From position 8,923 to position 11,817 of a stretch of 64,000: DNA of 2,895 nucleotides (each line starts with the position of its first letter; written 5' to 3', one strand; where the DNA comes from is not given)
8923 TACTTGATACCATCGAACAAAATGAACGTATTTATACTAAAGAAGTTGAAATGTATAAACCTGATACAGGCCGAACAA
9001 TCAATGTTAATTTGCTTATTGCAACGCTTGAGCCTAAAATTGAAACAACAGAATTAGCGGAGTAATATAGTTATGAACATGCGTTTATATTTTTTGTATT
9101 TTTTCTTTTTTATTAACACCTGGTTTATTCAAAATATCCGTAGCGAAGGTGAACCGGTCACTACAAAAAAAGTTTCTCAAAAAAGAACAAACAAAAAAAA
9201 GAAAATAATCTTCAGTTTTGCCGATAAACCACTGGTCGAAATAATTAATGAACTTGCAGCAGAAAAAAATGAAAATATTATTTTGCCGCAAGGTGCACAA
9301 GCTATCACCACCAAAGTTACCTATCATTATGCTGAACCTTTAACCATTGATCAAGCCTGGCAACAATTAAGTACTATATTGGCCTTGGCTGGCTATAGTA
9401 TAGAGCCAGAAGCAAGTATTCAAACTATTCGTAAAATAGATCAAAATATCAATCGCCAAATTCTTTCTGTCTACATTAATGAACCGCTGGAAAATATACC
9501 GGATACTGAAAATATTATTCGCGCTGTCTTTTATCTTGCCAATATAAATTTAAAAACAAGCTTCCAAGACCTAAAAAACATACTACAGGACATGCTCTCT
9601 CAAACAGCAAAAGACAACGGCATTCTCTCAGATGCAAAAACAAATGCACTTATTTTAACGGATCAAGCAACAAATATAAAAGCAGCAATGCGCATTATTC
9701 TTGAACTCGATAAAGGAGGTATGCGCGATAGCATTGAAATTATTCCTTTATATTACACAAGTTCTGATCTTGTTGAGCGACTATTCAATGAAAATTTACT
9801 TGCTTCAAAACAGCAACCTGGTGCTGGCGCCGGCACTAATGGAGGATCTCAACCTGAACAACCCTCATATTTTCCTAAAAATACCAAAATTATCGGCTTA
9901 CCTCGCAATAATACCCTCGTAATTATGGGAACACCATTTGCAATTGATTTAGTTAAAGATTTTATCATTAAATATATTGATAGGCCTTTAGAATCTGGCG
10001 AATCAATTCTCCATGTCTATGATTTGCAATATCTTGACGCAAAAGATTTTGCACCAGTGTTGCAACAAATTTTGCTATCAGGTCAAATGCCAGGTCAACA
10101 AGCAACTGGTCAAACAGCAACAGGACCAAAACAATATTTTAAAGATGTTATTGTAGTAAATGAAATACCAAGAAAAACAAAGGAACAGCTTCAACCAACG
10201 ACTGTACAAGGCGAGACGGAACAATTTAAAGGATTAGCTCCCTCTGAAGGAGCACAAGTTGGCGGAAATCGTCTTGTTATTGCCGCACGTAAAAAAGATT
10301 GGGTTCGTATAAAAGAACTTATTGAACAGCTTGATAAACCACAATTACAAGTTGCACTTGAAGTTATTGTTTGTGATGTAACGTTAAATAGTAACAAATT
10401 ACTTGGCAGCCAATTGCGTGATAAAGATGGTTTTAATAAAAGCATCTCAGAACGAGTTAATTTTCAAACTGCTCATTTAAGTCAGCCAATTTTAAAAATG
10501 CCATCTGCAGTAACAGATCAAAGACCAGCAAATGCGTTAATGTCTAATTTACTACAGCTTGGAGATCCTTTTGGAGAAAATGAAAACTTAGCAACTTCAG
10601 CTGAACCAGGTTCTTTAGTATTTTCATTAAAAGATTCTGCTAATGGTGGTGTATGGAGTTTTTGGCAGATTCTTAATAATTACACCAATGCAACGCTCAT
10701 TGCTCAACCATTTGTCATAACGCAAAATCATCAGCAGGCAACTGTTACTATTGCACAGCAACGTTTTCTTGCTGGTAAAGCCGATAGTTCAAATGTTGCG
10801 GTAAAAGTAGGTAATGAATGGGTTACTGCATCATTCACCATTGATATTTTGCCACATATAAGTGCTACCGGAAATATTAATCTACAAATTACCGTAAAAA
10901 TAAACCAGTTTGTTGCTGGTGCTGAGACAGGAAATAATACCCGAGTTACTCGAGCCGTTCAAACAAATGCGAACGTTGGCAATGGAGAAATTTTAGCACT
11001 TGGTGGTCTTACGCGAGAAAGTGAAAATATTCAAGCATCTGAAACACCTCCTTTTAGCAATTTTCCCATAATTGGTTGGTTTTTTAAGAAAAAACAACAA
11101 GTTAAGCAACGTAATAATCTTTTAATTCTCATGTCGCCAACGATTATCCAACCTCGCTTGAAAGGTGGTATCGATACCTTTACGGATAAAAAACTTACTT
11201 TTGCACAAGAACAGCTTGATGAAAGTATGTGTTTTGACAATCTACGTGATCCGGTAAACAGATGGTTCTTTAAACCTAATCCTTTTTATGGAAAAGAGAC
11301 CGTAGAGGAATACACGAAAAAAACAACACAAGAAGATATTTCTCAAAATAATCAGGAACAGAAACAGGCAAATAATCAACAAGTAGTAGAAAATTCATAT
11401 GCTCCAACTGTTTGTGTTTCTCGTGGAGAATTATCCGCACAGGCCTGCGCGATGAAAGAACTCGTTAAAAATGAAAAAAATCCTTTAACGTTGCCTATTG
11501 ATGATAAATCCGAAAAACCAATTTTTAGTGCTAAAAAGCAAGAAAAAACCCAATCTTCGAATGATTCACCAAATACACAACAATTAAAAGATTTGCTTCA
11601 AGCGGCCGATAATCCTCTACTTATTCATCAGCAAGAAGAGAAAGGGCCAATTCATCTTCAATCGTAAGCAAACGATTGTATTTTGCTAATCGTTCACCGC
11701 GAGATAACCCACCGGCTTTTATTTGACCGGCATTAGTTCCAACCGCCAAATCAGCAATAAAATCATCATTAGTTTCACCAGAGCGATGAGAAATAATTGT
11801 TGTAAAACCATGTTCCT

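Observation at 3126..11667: Translationally coupled T2SS/T4P-type envelope cluster carrying two divergent secretin paralogs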

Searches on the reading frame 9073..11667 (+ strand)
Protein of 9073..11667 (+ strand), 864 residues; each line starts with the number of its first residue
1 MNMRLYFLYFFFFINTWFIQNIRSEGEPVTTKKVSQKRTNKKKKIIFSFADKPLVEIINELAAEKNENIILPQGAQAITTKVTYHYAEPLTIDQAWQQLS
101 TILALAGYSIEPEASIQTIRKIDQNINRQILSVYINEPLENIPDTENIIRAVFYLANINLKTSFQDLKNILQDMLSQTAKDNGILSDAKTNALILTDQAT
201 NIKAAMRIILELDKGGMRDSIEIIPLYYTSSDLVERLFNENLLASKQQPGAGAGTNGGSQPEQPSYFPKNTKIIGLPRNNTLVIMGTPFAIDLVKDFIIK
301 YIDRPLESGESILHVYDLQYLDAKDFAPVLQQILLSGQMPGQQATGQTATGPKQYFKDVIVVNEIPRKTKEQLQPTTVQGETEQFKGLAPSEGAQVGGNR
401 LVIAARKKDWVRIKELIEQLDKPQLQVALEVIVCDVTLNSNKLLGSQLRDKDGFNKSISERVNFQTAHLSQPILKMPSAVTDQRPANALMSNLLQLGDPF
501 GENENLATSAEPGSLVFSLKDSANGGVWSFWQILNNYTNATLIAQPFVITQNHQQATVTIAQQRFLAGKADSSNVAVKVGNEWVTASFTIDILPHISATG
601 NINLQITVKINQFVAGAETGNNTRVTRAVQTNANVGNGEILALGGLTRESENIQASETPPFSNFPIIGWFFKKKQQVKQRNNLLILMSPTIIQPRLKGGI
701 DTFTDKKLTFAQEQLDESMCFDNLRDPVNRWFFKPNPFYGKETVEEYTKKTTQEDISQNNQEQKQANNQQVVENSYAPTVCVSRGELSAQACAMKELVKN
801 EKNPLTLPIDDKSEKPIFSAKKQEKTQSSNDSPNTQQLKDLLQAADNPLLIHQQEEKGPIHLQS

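Call 4: search_protein_families(library=pfam, proteins=[window:9073-11667:+], max_evalue=0.1)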
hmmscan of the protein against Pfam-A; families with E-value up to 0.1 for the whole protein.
window:9073-11667:+ (864 aa): 4 families
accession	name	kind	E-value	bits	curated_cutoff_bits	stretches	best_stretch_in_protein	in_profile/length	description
PF00263.26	Secretin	-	2.1e-29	102.7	27.5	1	534-693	2-169/169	Bacterial type II and III secretion system protein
PF03958.22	Secretin_N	-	6.9e-23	81.1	28.2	3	314-426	2-69/69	Bacterial type II/III secretion system short domain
PF21305.2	type_II_gspD_N0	-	3.6e-05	23.9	27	1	48-111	2-62/71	GspD-like, N0 domain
PF01921.24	tRNA-synt_1f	-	0.069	12.5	27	0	118-165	72-120/360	tRNA synthetases class I (K)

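Call 5: search_protein_families(library=ncbifam, proteins=[window:9073-11667:+], max_evalue=0.1)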
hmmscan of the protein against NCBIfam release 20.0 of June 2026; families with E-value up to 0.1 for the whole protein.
window:9073-11667:+ (864 aa): 9 families
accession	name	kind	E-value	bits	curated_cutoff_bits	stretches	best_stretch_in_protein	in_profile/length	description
TIGR02517.1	type_II_gspD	equivalog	3.6e-67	227.2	351.35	1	48-693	2-591/600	type II secretion system secretin GspD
TIGR02515.1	IV_pilus_PilQ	subfamily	5.8e-36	124.4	284.35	2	395-693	140-428/428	type IV pilus secretin PilQ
TIGR02516.1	type_III_yscC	equivalog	7.8e-27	93.9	238.45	1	386-693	195-462/463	type III secretion system outer membrane ring subunit SctC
NF010083.0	PRK13568.1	equivalog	6.2e-19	68.1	554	2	536-693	261-418/419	DNA uptake porin HofQ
TIGR02519.1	pilus_MshL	equivalog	9.5e-18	64.2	250.2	1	401-692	10-290/290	pilus (MSHA type) biogenesis protein MshL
NF007851.2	PRK10560.1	exception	1.8e-10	40.2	598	1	541-693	258-410/412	DNA uptake porin HofQ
NF011873.0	PRK15346.1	equivalog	2.7e-09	36.2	524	1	534-680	336-482/499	EscC/YscC/HrcC family type III secretion system outer membrane ring protein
NF042912.1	Amuc_1098_fam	equivalog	2.2e-08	32.6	750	1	626-694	730-798/805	Amuc_1098 family type IV pilus outer membrane protein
TIGR02520.1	pilus_B_mal_scr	equivalog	0.00094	17.8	287.65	1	531-653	343-479/513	PilN family type IVB pilus formation outer membrane protein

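Call 31: search_solved_structures(query=window:9073-11667:+, max_evalue=0.00001, show_alignments=2)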
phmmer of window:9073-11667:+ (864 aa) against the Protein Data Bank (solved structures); distinct sequences matched with E-value up to 0.00001: 18.
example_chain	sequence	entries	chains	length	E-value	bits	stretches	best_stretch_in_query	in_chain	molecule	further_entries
5zdh_A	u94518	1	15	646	6.7e-24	87.6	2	395-697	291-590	Type II secretion system protein D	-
6i1x_A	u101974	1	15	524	6.1e-17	64.5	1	527-716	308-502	Type II secretion system protein D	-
5wln_G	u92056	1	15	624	3.1e-16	62.2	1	512-707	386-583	Type II secretion system protein D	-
6i1y_A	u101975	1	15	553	7e-15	57.7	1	394-712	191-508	General secretion pathway protein GspD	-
6hcg_A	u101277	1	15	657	1.3e-14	56.9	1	526-695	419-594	Type II secretion system protein D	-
5w68_A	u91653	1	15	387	2.4e-14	55.9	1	393-697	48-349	Putative type II secretion protein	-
5wq9_A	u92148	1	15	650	3.7e-13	52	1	396-711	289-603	Type II secretion system protein D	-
5wq7_A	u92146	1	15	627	4.8e-13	51.7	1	507-694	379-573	Putative type II secretion system protein D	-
5wq8_A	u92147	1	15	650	1.2e-12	50.4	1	397-711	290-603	Type II secretion system protein D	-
9k8v_A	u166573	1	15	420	4.7e-11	45.1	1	365-711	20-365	General secretion pathway protein D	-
6w6m_A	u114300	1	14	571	1.7e-10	43.3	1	503-692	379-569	Type IV pilus secretin PilQ family protein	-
7ofh_A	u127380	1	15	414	2.2e-09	39.6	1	534-693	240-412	Virion export protein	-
9sh1_A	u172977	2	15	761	5.8e-09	38.2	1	537-692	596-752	Type IV pilus biogenesis and competence protein PilQ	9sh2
4av2_A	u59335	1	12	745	9.7e-09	37.4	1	537-692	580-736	TYPE IV PILUS BIOGENESIS AND COMPETENCE PROTEIN PILQ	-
3jc8_Qa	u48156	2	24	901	8.1e-07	31.1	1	574-693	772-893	PilQ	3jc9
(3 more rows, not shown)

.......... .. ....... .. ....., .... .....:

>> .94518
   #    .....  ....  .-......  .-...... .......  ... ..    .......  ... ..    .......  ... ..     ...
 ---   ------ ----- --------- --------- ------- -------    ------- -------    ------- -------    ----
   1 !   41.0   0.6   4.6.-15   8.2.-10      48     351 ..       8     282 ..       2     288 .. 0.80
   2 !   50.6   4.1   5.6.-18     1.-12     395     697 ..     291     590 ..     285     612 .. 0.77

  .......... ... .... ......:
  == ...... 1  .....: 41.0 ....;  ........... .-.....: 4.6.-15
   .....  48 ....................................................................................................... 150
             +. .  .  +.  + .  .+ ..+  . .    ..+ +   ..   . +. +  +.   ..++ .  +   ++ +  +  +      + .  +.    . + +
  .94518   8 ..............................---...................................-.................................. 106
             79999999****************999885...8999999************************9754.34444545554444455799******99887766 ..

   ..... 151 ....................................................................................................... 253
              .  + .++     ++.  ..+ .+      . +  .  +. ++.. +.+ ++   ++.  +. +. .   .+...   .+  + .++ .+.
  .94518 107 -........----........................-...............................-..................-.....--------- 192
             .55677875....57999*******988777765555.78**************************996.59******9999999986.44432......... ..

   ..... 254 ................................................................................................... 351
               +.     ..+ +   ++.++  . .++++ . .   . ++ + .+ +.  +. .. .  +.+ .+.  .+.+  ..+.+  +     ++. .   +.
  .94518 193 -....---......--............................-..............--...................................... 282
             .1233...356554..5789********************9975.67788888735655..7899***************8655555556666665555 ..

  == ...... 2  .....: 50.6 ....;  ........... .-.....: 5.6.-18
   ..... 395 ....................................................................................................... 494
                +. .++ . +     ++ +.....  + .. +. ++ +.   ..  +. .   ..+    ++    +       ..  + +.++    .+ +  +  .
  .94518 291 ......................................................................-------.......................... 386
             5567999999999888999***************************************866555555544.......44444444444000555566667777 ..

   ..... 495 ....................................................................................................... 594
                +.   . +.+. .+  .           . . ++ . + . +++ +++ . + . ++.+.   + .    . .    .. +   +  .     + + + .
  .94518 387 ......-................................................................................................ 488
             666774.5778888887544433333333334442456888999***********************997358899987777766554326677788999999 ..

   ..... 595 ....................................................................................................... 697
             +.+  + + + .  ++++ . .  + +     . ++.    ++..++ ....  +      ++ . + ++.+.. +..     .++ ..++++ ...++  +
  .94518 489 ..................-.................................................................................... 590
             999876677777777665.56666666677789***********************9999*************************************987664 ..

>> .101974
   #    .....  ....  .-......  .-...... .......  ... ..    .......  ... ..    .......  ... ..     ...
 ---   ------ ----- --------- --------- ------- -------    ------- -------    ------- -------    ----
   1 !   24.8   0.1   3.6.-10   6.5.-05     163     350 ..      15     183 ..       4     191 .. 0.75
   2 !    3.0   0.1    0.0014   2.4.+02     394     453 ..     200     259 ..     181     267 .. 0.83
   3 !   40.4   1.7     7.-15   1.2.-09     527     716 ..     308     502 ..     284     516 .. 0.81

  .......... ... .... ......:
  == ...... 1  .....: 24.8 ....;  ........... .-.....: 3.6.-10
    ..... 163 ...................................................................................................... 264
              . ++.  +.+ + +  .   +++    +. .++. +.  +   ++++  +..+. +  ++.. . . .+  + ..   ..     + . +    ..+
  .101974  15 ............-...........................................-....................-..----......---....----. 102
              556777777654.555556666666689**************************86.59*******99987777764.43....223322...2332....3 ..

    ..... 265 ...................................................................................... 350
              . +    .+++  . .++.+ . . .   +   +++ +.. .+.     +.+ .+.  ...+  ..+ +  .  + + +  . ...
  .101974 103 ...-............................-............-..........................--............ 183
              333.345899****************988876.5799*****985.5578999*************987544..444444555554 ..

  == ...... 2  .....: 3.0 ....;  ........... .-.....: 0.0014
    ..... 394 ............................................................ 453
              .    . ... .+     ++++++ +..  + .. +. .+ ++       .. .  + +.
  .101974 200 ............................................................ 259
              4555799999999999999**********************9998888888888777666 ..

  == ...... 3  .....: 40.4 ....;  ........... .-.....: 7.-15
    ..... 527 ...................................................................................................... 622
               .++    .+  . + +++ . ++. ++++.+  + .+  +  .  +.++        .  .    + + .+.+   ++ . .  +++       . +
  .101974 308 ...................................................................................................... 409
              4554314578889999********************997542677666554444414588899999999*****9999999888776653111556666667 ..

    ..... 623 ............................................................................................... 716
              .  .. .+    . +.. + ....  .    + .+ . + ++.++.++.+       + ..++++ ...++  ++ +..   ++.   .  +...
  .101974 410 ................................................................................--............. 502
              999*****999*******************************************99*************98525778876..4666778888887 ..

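Call 60: find_homologous_proteins(query=window:9073-11667:+, max_evalue=1e-10)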
Query window:9073-11667:+ (864 aa): 183 proteins with E <= 1e-10 among 8000 candidates; the best 120 are listed.
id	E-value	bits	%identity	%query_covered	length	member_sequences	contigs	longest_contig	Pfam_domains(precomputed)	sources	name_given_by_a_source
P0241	0.0e+0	1916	100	100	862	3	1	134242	PF03958.23,PF00263.27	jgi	jgi:general secretion pathway protein D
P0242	0.0e+0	1029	63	92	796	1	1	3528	PF03958.23,PF00263.27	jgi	-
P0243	8.7e-285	965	56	99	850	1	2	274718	PF03958.23,PF00263.27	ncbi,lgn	ncbi:MAG: secretin N-terminal domain-containing protein [Candidatus Babeliales bacterium]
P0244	1.1e-274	932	56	93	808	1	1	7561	PF03958.23,PF00263.27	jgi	jgi:general secretion pathway protein D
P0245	2.2e-268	911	55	89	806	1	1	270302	PF03958.23,PF00263.27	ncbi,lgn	ncbi:MAG: secretin N-terminal domain-containing protein [Candidatus Babeliales bacterium]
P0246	1.3e-261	889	57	83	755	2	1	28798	PF03958.23,PF00263.27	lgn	-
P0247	3.1e-261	887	57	85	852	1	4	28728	PF03958.23,PF00263.27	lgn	-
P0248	1.1e-256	872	55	90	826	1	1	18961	PF03958.23,PF00263.27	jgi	jgi:general secretion pathway protein D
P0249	7.3e-256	870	51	93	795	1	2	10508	PF03958.23,PF00263.27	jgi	jgi:general secretion pathway protein D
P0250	1.3e-249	849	52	90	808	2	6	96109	PF03958.23,PF00263.27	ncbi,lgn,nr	ncbi:MAG TPA: hypothetical protein VHO47_00045 [Candidatus Babeliales bacterium]|nr:hypothetical pro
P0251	6.9e-249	847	51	93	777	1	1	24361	PF03958.23,PF00263.27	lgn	-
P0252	2.5e-248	845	51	93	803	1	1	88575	PF03958.23,PF00263.27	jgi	jgi:general secretion pathway protein D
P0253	2.3e-247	842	54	88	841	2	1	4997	PF03958.23,PF00263.27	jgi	jgi:general secretion pathway protein D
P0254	1.9e-239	815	52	89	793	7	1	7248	PF03958.23,PF00263.27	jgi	jgi:general secretion pathway protein D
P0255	8.2e-237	807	52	83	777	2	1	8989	PF03958.23,PF00263.27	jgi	jgi:general secretion pathway protein D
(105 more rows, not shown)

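Call 68: predict_structure(alignment_id=A5)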
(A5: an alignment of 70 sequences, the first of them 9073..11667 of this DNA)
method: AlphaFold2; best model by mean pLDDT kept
length: 864 residues; sequences in the alignment: 70
mean_pLDDT: 75.4   pTM: 0.50
mean pLDDT of the five models: 75.4, 74.6, 73.5, 72.7, 70.7
residues with pLDDT >= 90: 205; 70-90: 390; 50-70: 149; < 50: 120
segments of 3 or more residues with pLDDT < 50: 18-41, 252-259, 342-349, 371-373, 379-382, 385-388, 771-784, 809-836, 842-864
pLDDT, mean of each block of 10 residues (from residue 1): 58 51 36 32 77 93 89 89 89 88 87 84 75 91 89 92 90 87 90 94 93 72 93 89 63 47 73 91 92 93 88 90 91 75 46 73 76 49 49 68 92 93 90 81 83 58 75 74 71 66 70 80 75 71 84 89 87 83 89 90 90 71 82 91 75 87 86 87 88 77 85 85 73 79 87 66 56 43 56 82 60 39 35 47 44 38 34
secondary structure, 60 per line:
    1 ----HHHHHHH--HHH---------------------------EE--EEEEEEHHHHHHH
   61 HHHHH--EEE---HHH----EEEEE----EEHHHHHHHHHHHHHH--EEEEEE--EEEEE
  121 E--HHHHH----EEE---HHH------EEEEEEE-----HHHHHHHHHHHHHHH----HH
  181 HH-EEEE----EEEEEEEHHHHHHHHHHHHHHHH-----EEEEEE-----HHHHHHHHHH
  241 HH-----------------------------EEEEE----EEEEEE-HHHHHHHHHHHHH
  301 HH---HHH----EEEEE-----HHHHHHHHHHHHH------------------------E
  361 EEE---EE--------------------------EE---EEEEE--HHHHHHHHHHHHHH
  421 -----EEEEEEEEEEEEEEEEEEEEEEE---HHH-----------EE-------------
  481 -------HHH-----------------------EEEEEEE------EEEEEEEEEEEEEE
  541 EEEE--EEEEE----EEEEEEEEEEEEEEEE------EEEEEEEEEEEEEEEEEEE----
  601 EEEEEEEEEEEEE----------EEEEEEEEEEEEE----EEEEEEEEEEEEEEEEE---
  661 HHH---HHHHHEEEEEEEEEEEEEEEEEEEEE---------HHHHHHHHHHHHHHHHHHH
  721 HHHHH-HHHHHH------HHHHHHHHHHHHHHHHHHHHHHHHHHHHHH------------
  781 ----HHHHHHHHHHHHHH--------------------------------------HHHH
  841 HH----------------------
elements in order (helices of 4 or more, strands of 3 or more residues): H5-11 E48-53 H54-65 E68-70 E81-85 H92-105 E108-113 E116-121 H124-128 E133-135 E148-154 H160-174 H179-182 E184-187 E192-198 H199-214 E220-225 H231-242 E272-276 E281-286 H288-302 E313-317 H323-335 E360-363 E400-404 H407-420 E426-448 E514-520 E527-544 E547-551 E556-571 E578-596 E601-613 E624-636 E641-657 H667-671 E672-692 H702-725 H727-732 H739-768 H785-798 H837-842

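Call 72: fold_search(model_id=the predicted structure, library=pdb)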
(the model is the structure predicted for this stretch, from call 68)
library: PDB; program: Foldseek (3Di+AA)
matches with E <= 10: 916; with E <= 0.001: 51
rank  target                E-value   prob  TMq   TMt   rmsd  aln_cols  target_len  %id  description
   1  6hcg_A                2.9e-33  1.00  0.27  0.37  27.4       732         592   17  Klebsiella pneumoniae type II secretion system outer membrane complex. PulD, PulS and PulC HR domain. (released 2019-11-27)
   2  5zdh_A                2.0e-28  1.00  0.28  0.44  19.5       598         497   17  CryoEM structure of ETEC Pilotin-Secretin AspS-GspD complex (released 2018-04-18)
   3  6i1y_A                2.1e-26  1.00  0.28  0.45  20.2       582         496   17  Vibrio vulnificus EpsD (released 2019-04-10)
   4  6i1x_A                2.9e-26  1.00  0.28  0.45  18.5       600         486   18  Aeromonas hydrophila ExeD (released 2019-04-10)
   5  5wq9_A                7.3e-26  1.00  0.27  0.44  22.6       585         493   15  CryoEM structure of type II secretion system secretin GspD G453A mutant in Vibrio cholerae (released 2016-12-28)
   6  5wq8_A                9.6e-26  1.00  0.27  0.43  22.4       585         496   16  CryoEM structure of type II secretion system secretin GspD in Vibrio cholerae (released 2016-12-28)
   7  5wq7_A                2.1e-25  1.00  0.27  0.46  22.1       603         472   18  CryoEM structure of type II secretion system secretin GspD in E.coli K12 (released 2016-12-28)
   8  7ah9_5J               1.4e-24  1.00  0.20  0.31  25.6       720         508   14  Substrate-engaged type 3 secretion system needle complex from Salmonella enterica typhimurium - SpaR state 1 (released 2021-03-17)
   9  7ah9_5N               3.1e-24  1.00  0.20  0.32  25.2       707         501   14  Substrate-engaged type 3 secretion system needle complex from Salmonella enterica typhimurium - SpaR state 1 (released 2021-03-17)
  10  7ah9_5G               6.4e-24  1.00  0.20  0.32  25.6       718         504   14  Substrate-engaged type 3 secretion system needle complex from Salmonella enterica typhimurium - SpaR state 1 (released 2021-03-17)
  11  7ah9_5O               7.5e-24  1.00  0.20  0.33  25.6       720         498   14  Substrate-engaged type 3 secretion system needle complex from Salmonella enterica typhimurium - SpaR state 1 (released 2021-03-17)
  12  7ah9_5B               1.1e-23  1.00  0.20  0.31  26.2       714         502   14  Substrate-engaged type 3 secretion system needle complex from Salmonella enterica typhimurium - SpaR state 1 (released 2021-03-17)
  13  7ah9_5M               2.9e-23  1.00  0.20  0.32  25.6       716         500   13  Substrate-engaged type 3 secretion system needle complex from Salmonella enterica typhimurium - SpaR state 1 (released 2021-03-17)
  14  7ah9_5E               2.9e-23  1.00  0.20  0.29  22.9       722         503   13  Substrate-engaged type 3 secretion system needle complex from Salmonella enterica typhimurium - SpaR state 1 (released 2021-03-17)
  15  7ah9_5P               3.6e-23  1.00  0.20  0.32  25.1       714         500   14  Substrate-engaged type 3 secretion system needle complex from Salmonella enterica typhimurium - SpaR state 1 (released 2021-03-17)
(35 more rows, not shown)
